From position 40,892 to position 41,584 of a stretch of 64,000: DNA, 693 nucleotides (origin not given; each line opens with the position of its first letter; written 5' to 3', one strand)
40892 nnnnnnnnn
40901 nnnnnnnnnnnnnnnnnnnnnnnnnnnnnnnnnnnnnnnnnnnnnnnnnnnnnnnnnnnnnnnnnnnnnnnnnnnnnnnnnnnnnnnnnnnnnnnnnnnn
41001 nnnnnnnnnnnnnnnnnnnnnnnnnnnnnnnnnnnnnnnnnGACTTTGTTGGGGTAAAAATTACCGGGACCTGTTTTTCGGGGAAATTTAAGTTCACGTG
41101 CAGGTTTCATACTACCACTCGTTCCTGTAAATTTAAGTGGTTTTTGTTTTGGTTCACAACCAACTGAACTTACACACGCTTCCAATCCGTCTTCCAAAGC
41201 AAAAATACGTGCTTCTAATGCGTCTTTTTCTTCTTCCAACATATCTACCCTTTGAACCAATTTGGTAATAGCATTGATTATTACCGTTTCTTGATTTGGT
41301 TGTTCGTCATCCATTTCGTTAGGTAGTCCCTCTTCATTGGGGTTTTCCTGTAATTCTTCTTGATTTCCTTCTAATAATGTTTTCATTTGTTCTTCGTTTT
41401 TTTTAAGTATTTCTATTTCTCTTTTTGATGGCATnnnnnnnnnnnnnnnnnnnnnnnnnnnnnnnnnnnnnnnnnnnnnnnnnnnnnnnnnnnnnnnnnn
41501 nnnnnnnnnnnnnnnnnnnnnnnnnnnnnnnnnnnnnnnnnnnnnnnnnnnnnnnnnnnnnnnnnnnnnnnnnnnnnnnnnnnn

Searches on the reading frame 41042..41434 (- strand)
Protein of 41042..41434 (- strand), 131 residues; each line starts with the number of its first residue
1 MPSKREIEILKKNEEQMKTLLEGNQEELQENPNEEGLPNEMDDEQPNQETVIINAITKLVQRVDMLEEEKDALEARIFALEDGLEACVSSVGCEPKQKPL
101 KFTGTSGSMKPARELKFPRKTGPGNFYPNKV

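Call 24: search_protein_families(library=pfam, proteins=[window:41042-41434:-], max_evalue=0.01)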
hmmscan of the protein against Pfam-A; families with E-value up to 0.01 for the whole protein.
window:41042-41434:- (131 aa): 1 family
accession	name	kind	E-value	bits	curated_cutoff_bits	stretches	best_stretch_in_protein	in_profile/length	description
PF03961.19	FapA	-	0.0061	16.6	31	1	4-80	155-229/272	Flagellar Assembly Protein A beta solenoid domain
